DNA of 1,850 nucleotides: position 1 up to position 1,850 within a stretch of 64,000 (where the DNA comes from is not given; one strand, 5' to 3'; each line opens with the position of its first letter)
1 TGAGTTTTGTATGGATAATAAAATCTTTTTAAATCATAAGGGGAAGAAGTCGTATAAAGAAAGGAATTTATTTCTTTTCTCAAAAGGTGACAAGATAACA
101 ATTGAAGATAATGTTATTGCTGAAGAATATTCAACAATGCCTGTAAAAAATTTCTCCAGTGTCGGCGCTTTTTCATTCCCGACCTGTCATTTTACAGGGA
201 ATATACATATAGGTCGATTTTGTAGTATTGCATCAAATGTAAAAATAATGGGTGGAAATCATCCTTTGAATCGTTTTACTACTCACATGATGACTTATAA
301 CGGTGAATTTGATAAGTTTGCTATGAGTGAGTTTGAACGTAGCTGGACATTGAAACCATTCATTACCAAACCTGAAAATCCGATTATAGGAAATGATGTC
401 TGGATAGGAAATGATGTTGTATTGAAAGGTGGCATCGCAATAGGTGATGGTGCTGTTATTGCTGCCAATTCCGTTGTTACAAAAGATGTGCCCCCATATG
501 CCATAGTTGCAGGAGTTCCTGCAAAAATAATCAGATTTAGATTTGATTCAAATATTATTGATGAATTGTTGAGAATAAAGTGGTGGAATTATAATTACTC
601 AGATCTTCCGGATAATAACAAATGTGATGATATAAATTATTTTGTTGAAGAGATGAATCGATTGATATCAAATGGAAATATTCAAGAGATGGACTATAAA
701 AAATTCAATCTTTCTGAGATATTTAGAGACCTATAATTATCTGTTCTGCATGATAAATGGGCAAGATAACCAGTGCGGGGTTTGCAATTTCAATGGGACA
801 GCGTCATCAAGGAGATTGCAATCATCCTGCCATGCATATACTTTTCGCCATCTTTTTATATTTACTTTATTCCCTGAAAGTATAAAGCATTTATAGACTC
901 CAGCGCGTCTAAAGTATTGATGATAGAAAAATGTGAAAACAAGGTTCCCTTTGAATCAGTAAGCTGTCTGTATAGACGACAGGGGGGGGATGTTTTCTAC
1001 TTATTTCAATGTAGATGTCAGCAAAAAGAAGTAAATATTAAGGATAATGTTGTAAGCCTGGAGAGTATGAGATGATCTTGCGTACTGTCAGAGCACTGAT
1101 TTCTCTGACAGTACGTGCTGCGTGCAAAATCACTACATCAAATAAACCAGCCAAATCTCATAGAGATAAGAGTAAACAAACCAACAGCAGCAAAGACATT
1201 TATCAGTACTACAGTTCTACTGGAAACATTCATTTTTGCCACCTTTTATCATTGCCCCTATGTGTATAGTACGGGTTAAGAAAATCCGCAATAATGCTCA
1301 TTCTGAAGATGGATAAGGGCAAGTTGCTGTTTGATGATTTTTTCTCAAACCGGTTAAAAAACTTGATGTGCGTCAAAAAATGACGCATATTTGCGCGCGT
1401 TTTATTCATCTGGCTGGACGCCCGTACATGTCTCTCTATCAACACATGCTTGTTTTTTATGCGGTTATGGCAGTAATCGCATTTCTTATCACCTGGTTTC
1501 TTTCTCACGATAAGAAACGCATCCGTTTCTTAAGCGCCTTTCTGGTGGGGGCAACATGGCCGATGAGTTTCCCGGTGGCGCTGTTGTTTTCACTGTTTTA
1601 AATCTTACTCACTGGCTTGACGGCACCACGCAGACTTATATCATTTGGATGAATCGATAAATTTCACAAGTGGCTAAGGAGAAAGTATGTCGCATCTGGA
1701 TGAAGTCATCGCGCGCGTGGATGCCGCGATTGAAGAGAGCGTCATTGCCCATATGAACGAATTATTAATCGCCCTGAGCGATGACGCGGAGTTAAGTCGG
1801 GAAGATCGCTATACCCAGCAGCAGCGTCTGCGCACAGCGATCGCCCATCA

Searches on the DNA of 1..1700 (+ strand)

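Call 4: search_dna_similar(query=window:1-1300:+, collection=ecoli_genomes, mode=near, max_rows=30)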
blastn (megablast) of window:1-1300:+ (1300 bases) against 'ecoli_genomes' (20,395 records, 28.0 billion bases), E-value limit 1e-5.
Records with a match: 5412; places in all: 5430; records where one place covers at least 80% of the query: 1149.
Genomes with a match: 5411 of 5426; with a place that covers at least 80% of the query: 1149. Places per genome that has any: lowest 1, median 1, highest 2. On chromosomes: 5424 places; on plasmids: 6.
Best place of each record, by identity: >=99% 30; 95-99% 5362; 90-95% 20.
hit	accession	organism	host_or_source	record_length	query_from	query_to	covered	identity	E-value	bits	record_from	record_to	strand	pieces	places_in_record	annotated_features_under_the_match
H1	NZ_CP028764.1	Escherichia coli strain A10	wood-wren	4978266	1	1300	100%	99.1%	0e+0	2335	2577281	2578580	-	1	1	CatB-related O-acetyltransferase | yncL: stress response membrane protein YncL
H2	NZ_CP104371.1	Escherichia coli strain 2021CK-01784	Homo sapiens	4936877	1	1300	100%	99.1%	0e+0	2335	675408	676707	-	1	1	CatB-related O-acetyltransferase | yncL: stress response membrane protein YncL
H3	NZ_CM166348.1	Escherichia coli strain CH4796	Homo sapiens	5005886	1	1300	100%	99.1%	0e+0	2335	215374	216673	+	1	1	CatB-related O-acetyltransferase | yncL: stress response membrane protein YncL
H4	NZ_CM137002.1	Escherichia coli strain LSC52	Homo sapiens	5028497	1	1300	100%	99.1%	0e+0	2335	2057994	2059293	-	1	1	CatB-related O-acetyltransferase | yncL: stress response membrane protein YncL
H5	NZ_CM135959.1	Escherichia coli strain NY1601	Chicken feces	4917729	1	1300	100%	99.1%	0e+0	2335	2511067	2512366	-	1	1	CatB-related O-acetyltransferase | yncL: stress response membrane protein YncL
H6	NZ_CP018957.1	Escherichia coli strain Ecol_316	Homo sapiens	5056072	1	1300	100%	99.0%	0e+0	2329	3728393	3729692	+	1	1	CatB-related O-acetyltransferase | yncL: stress response membrane protein YncL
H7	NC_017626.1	Escherichia coli 042 strain 042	-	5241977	1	1300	100%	99.0%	0e+0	2329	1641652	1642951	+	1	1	CatB-related O-acetyltransferase | yncL: stress response membrane protein YncL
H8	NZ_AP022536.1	Escherichia coli strain THO-008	Homo sapiens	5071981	1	1300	100%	99.0%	0e+0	2329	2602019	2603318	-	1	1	CatB-related O-acetyltransferase | yncL: stress response membrane protein YncL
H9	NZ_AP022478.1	Escherichia coli strain STN0717-11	-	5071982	1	1300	100%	99.0%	0e+0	2329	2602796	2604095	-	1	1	CatB-related O-acetyltransferase | yncL: stress response membrane protein YncL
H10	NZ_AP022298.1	Escherichia coli strain BEC1-S17-ESBL-09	-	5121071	1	1300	100%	99.0%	0e+0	2329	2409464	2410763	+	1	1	CatB-related O-acetyltransferase | yncL: stress response membrane protein YncL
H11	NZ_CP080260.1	Escherichia coli strain 135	Chicken fecal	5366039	1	1300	100%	99.0%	0e+0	2329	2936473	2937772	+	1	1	CatB-related O-acetyltransferase | yncL: stress response membrane protein YncL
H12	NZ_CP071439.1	Escherichia coli strain EcPNK004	Homo sapiens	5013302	1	1300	100%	99.0%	0e+0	2329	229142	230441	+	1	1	CatB-related O-acetyltransferase | yncL: stress response membrane protein YncL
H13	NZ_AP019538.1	Escherichia coli strain THO-008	Homo sapiens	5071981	1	1300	100%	99.0%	0e+0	2329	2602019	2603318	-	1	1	CatB-related O-acetyltransferase | yncL: stress response membrane protein YncL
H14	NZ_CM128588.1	Escherichia coli strain 300033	Homo sapiens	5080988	1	1300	100%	99.0%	0e+0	2329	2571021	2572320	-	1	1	CatB-related O-acetyltransferase | yncL: stress response membrane protein YncL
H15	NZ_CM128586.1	Escherichia coli strain 300444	Homo sapiens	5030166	1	1300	100%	99.0%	0e+0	2329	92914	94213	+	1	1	CatB-related O-acetyltransferase | yncL: stress response membrane protein YncL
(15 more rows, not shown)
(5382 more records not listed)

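Call 8: get_annotated_region(hit=H7, flank=9000)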
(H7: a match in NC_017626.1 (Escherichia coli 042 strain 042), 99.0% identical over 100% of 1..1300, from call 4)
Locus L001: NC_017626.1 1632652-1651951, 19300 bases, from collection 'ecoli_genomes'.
description: Escherichia coli 042, complete sequence
organism: Escherichia coli 042 strain 042 (NCBI taxid 216592)
replicon: chromosome; assembly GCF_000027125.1
host: -; source: -; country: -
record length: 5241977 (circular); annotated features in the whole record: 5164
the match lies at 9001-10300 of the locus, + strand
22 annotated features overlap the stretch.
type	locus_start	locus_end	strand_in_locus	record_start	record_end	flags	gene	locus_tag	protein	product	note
CDS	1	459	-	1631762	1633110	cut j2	-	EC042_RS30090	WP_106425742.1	IS3-like element IS1397 family transposase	programmed frameshift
CDS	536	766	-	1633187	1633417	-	yncJ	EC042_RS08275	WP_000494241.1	YncJ family protein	-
CDS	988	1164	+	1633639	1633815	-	hicA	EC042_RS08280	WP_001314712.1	type II toxin-antitoxin system mRNA interferase toxin HicA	-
CDS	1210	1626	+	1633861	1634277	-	hicB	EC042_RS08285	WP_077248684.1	type II toxin-antitoxin system antitoxin HicB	-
CDS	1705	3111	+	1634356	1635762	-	ydcR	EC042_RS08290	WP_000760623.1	PLP-dependent aminotransferase family protein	-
CDS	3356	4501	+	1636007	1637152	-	ydcS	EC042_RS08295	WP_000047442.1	putative ABC transporter substrate-binding protein YdcS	-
CDS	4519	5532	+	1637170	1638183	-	ydcT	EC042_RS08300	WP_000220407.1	ABC transporter ATP-binding protein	-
CDS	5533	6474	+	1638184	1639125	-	ydcU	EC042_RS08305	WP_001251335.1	ABC transporter permease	-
CDS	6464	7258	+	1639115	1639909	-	ydcV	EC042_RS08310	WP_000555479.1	ABC transporter permease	-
CDS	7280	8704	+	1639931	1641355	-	patD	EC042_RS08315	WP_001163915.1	aminobutyraldehyde dehydrogenase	-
CDS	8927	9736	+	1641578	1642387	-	-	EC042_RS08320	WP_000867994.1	CatB-related O-acetyltransferase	-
CDS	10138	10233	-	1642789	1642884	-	yncL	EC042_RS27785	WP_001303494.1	stress response membrane protein YncL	-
CDS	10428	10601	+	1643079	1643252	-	ortT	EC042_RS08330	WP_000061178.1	orphan toxin OrtT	-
CDS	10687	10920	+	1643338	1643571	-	ydcY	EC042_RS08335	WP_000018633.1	DUF2526 family protein YdcY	-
CDS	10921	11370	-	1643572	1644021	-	ydcZ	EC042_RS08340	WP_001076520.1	DMT family transporter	-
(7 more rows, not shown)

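Call 71: search_rna_families(source=window, start=1, end=1700, threshold=evalue, max_evalue=1)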
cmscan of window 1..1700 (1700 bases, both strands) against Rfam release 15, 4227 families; matches with E-value up to 1: 0.
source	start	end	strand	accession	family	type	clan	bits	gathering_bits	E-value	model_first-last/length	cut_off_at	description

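Call 96: search_dna_similar(query=L001:8720-9990:+, collection=ecoli_genomes, mode=near, max_rows=30, rows=spread)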
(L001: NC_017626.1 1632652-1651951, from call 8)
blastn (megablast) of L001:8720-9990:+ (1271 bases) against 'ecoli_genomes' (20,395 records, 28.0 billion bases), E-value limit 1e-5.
Records with a match: 1158; places in all: 1164; records where one place covers at least 80% of the query: 1150.
Genomes with a match: 1158 of 5426; with a place that covers at least 80% of the query: 1150. Places per genome that has any: lowest 1, median 1, highest 2. On chromosomes: 1162 places; on plasmids: 2.
Best place of each record, by identity: >=99% 181; 95-99% 955; 90-95% 22.
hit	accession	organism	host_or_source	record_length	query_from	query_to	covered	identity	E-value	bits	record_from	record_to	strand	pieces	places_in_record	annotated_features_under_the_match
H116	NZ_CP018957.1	Escherichia coli strain Ecol_316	Homo sapiens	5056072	1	1271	100%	100.0%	0e+0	2348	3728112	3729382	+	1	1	CatB-related O-acetyltransferase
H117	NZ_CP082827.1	Escherichia coli strain SCAID WND2-2021 (3/145)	Homo sapiens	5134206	1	1271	100%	99.9%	0e+0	2342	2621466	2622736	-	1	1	CatB-related O-acetyltransferase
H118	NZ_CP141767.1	Escherichia coli strain T-HYM1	duck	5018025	1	1271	100%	99.9%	0e+0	2342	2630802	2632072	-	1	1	CatB-related O-acetyltransferase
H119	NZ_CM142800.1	Escherichia coli strain GPEC859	chicken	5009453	1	1271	100%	99.9%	0e+0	2342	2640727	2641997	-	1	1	CatB-related O-acetyltransferase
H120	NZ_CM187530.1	Escherichia coli strain capsule spontaneous mutant 23a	lab isolate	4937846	1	1271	100%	99.9%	0e+0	2342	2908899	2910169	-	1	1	CatB-related O-acetyltransferase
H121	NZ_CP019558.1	Escherichia coli strain KSC207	porcine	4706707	1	1271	100%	95.5%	0e+0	2019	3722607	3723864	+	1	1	CatB-related O-acetyltransferase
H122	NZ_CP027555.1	Escherichia coli strain 2013C-3513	Homo sapiens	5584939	1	1271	100%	95.4%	0e+0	2013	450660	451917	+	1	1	CatB-related O-acetyltransferase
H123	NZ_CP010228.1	Escherichia coli strain S3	not applicable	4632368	1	1271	100%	95.4%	0e+0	2013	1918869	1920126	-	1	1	CatB-related O-acetyltransferase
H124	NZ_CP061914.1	Escherichia coli strain SMBL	Goat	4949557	1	1271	100%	95.4%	0e+0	2013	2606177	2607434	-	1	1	CatB-related O-acetyltransferase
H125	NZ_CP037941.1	Escherichia coli strain CFSAN027350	missing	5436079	1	1271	100%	95.4%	0e+0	2013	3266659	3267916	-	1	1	CatB-related O-acetyltransferase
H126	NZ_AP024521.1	Escherichia coli strain E189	Equus caballus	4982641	1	1271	100%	95.4%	0e+0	2013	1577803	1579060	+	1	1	CatB-related O-acetyltransferase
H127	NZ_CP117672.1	Escherichia coli strain KW21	water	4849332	1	1271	100%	95.4%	0e+0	2013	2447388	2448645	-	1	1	CatB-related O-acetyltransferase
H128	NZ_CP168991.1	Escherichia coli strain UTAK-8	Veal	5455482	1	1271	100%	95.4%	0e+0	2013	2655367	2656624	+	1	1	CatB-related O-acetyltransferase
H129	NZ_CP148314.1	Escherichia coli strain Z1323MEC0002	Mammal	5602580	1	1271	100%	95.4%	0e+0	2013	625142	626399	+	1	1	CatB-related O-acetyltransferase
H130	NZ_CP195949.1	Escherichia coli strain D7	Water sample from the Juan Diaz River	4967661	1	1271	100%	95.4%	0e+0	2013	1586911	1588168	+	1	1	CatB-related O-acetyltransferase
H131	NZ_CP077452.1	Escherichia coli O111:H8 strain 8234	Homo sapiens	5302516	1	1271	100%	95.4%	0e+0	2013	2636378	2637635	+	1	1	CatB-related O-acetyltransferase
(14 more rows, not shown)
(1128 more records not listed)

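Call 97: get_annotated_region(hit=H131, flank=1500)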
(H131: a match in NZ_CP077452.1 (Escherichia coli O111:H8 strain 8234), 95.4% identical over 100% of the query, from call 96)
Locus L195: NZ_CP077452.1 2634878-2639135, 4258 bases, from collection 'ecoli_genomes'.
description: Escherichia coli O111:H8 strain 8234 chromosome, complete genome
organism: Escherichia coli O111:H8 strain 8234 (NCBI taxid 991910)
replicon: chromosome; assembly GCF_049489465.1
host: Homo sapiens; source: missing; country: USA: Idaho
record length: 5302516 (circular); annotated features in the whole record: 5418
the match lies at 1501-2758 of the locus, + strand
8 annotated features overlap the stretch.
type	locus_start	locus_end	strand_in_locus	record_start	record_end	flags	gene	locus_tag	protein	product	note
CDS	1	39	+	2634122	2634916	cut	ydcV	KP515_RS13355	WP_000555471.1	ABC transporter permease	-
CDS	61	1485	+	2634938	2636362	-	patD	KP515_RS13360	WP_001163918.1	aminobutyraldehyde dehydrogenase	-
CDS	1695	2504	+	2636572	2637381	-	-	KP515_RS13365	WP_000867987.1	CatB-related O-acetyltransferase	-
CDS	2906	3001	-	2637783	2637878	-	yncL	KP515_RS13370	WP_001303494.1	stress response membrane protein YncL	-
CDS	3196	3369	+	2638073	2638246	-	ortT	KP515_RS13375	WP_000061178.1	orphan toxin OrtT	-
CDS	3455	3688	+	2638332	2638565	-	ydcY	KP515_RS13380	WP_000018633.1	DUF2526 family protein YdcY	-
CDS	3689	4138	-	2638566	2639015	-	ydcZ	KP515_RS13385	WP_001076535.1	DMT family transporter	-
CDS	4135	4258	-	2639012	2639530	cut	mnaT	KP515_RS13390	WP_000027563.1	GNAT family N-acetyltransferase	-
